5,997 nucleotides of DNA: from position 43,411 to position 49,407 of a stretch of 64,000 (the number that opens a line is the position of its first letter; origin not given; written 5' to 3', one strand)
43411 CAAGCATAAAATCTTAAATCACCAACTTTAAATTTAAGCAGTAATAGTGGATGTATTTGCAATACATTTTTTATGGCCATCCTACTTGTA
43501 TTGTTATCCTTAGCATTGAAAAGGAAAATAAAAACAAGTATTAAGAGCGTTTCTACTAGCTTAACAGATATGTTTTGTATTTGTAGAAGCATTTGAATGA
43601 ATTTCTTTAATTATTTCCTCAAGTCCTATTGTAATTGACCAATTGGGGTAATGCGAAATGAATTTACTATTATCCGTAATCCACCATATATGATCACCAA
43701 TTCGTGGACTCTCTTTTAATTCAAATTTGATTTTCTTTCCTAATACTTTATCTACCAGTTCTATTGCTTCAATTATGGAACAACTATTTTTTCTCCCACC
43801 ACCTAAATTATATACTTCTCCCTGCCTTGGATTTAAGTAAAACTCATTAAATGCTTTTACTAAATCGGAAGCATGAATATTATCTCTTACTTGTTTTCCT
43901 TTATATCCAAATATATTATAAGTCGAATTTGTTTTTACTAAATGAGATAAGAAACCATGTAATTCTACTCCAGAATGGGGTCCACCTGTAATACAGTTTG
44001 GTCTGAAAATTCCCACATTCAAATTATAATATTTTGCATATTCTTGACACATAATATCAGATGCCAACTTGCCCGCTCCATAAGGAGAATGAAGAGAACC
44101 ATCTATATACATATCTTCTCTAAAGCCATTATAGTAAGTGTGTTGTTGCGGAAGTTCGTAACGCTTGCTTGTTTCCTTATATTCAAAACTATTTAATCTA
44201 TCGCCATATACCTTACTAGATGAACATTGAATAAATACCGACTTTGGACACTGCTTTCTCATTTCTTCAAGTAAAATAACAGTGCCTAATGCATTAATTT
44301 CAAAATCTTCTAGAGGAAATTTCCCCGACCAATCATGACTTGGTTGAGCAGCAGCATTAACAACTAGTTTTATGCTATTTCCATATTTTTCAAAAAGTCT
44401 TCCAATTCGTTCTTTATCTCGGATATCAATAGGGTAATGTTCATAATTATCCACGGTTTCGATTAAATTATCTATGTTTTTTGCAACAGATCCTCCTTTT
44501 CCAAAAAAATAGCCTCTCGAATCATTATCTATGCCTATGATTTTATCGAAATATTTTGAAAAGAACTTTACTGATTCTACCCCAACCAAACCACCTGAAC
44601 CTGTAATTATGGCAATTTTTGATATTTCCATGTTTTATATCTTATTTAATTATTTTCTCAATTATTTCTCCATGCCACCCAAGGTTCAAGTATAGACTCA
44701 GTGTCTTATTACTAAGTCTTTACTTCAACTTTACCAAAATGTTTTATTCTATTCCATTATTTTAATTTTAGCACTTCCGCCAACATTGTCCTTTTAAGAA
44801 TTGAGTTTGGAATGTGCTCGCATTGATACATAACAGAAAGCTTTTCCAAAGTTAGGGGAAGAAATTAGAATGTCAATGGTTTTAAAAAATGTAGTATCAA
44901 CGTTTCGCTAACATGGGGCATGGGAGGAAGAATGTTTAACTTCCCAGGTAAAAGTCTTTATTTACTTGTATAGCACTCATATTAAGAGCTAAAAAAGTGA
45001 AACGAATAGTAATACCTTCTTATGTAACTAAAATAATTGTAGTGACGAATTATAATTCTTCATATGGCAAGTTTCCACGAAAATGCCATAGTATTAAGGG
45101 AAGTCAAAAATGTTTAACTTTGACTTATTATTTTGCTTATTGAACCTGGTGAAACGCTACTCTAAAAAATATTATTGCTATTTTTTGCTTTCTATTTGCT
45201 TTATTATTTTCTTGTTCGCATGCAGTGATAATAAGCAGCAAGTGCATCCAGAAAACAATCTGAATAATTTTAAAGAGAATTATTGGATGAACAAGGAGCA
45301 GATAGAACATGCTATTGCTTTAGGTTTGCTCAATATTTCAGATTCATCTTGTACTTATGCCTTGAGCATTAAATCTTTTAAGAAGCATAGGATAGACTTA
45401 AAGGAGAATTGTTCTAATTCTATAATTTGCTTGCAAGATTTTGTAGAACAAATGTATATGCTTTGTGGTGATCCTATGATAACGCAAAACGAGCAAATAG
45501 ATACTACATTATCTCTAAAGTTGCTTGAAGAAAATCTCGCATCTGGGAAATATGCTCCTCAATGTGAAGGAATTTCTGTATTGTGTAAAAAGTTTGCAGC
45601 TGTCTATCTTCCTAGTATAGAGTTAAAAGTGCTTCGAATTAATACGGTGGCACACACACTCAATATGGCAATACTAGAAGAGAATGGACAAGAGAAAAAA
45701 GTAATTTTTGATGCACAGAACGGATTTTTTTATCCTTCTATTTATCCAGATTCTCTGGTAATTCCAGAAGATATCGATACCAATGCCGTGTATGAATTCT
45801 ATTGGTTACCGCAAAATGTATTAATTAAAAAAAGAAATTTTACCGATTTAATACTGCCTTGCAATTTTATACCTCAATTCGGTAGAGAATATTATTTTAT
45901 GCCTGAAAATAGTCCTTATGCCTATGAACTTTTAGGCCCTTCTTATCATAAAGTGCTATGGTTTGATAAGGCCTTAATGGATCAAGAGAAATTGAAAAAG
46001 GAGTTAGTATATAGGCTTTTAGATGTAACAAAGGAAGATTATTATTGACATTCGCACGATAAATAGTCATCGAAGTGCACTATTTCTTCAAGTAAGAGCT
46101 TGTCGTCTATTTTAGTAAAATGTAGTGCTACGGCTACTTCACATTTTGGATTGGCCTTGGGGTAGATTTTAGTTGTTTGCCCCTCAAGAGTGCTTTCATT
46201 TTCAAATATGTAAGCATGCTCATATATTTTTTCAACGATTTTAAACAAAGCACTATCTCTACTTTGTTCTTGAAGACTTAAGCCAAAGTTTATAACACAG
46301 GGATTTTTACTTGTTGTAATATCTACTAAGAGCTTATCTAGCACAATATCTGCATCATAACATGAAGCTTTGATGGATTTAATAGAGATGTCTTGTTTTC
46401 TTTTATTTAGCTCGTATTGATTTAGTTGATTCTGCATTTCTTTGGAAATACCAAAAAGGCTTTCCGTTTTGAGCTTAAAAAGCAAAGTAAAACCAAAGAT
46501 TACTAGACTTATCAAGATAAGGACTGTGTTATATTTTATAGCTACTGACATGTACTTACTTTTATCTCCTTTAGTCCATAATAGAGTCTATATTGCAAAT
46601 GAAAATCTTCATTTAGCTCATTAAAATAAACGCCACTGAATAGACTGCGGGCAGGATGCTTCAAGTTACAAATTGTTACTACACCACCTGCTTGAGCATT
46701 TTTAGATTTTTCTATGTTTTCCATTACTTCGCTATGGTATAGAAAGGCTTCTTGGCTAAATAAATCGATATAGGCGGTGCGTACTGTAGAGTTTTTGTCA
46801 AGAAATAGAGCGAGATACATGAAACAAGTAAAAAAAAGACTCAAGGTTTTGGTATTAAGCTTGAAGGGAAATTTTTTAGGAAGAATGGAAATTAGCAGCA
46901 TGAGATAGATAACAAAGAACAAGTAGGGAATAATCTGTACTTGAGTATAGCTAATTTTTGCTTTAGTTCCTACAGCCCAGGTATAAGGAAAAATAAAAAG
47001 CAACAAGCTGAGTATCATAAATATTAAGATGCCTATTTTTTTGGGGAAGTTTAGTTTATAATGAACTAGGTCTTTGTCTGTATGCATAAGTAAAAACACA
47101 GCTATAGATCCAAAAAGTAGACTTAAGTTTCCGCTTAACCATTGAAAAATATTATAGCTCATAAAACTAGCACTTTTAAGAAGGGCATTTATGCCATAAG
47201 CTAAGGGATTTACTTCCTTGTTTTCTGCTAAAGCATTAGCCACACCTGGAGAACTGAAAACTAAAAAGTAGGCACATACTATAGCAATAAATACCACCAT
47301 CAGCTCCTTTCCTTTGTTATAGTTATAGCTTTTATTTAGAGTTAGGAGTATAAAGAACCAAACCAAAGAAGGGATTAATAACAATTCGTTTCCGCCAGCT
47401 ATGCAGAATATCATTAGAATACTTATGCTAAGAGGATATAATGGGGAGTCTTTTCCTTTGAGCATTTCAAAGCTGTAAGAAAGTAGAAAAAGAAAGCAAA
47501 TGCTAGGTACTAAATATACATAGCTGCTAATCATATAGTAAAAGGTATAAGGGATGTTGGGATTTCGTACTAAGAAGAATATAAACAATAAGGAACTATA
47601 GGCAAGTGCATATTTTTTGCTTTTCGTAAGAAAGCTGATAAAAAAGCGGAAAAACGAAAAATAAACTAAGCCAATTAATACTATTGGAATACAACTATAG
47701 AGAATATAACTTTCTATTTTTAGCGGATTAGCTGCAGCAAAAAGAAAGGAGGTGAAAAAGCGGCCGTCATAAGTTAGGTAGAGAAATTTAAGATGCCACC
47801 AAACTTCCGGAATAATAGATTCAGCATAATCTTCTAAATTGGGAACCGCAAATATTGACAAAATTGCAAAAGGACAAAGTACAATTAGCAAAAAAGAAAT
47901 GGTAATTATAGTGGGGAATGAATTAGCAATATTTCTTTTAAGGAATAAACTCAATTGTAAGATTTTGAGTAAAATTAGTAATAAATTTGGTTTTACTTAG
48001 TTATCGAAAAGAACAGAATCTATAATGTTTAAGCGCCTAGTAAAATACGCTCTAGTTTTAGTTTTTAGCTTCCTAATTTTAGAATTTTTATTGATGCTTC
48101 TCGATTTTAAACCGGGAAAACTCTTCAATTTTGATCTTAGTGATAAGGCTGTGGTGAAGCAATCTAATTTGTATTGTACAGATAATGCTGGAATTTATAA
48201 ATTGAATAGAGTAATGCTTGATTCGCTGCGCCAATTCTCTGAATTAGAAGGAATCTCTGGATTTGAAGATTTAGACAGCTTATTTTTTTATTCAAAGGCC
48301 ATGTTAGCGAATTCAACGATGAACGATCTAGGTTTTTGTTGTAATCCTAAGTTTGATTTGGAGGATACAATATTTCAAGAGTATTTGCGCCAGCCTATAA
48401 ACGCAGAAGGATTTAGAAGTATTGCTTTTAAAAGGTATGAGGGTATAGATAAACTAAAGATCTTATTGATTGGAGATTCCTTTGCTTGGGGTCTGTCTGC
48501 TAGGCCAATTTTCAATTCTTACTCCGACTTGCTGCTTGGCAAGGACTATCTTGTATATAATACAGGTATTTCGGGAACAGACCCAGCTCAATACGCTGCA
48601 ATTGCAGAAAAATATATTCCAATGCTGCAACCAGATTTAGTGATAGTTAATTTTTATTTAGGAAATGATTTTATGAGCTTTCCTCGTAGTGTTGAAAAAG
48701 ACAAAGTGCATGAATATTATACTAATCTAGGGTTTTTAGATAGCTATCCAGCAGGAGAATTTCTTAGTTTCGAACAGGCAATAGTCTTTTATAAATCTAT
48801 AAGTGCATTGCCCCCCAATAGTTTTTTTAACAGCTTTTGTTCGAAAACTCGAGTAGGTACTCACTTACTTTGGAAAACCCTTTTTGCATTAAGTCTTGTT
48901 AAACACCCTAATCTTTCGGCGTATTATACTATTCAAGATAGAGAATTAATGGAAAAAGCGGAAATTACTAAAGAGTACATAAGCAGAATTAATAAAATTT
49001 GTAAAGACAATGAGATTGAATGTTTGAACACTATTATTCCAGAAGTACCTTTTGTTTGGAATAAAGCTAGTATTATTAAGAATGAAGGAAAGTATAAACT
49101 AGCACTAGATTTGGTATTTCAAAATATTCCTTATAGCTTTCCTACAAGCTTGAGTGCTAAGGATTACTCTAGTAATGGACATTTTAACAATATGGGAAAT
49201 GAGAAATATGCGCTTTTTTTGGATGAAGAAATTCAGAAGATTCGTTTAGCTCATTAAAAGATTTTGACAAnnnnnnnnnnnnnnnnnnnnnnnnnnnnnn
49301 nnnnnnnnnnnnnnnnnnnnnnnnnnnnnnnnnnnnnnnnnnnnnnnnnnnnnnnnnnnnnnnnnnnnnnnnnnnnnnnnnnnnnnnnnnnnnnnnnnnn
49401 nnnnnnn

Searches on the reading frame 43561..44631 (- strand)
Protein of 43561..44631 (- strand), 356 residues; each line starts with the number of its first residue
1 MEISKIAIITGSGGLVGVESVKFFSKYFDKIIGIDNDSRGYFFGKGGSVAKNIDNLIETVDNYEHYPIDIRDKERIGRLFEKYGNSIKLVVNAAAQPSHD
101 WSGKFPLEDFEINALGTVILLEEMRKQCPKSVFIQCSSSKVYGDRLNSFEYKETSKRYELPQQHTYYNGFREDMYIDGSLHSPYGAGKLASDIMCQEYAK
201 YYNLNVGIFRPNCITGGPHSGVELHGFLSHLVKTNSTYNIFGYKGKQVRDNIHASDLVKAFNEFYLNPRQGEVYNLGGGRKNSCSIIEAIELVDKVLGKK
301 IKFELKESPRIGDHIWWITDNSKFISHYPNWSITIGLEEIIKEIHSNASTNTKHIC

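Call 23: search_protein_families(library=pfam, proteins=[window:43561-44631:-], max_evalue=0.001)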
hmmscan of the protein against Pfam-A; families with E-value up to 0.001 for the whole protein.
window:43561-44631:- (356 aa): 4 families
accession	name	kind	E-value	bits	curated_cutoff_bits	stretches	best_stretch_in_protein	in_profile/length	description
PF01370.27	Epimerase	-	1.7e-30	106.7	20.9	1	8-277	2-240/240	NAD dependent epimerase/dehydratase family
PF16363.11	GDP_Man_Dehyd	-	7.7e-23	81.9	27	1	8-307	1-276/332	GDP-mannose 4,6 dehydratase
PF07993.18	NAD_binding_4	-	1.1e-08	34.9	20.1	1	81-222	83-215/258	Male sterility protein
PF04321.23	RmlD_sub_bind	-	9.8e-05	22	27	1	37-155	33-117/287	RmlD substrate binding domain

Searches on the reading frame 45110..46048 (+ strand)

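Call 23: search_protein_families(library=pfam, proteins=[window:45110-46048:+], max_evalue=0.001)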
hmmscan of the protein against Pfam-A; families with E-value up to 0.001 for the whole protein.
window:45110-46048:+ (312 aa): 0 families

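Call 59: search_protein_families(library=pfam, proteins=[window:45110-46048:+], max_evalue=5)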
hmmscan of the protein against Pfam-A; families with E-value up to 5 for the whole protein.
window:45110-46048:+ (312 aa): 1 family
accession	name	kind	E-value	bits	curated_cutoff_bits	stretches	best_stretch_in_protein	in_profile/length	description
PF11006.13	DUF2845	-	0.24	12.1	21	1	100-129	5-34/90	Protein of unknown function (DUF2845)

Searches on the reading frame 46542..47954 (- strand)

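Call 23: search_protein_families(library=pfam, proteins=[window:46542-47954:-], max_evalue=0.001)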
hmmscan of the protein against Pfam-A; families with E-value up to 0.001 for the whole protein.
window:46542-47954:- (470 aa): 0 families

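Call 59: search_protein_families(library=pfam, proteins=[window:46542-47954:-], max_evalue=5)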
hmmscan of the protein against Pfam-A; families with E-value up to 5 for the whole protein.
window:46542-47954:- (470 aa): 1 family
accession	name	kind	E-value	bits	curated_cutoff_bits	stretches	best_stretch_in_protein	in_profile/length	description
PF20040.4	DUF6442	-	0.018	15.7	25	1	178-233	39-94/102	Family of unknown function (DUF6442)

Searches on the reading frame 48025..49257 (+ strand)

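Call 12: search_protein_families(library=pfam, proteins=[window:48025-49257:+], max_evalue=0.001)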
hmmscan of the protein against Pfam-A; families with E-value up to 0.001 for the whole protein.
window:48025-49257:+ (410 aa): 0 families

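Call 59: search_protein_families(library=pfam, proteins=[window:48025-49257:+], max_evalue=5)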
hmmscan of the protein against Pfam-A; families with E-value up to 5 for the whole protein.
window:48025-49257:+ (410 aa): 3 families
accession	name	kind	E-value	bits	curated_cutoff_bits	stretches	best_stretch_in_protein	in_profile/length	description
PF13472.12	Lipase_GDSL_2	-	0.0097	16.9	32.9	1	149-210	2-70/178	GDSL-like Lipase/Acylhydrolase family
PF00657.28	Lipase_GDSL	-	0.19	12.3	23.6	1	146-233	1-108/208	GDSL-like Lipase/Acylhydrolase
PF21328.3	Gp44_lid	-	1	10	27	1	311-333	2-24/63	Sliding-clamp-loader large subunit, AAA+ ATPase lid domain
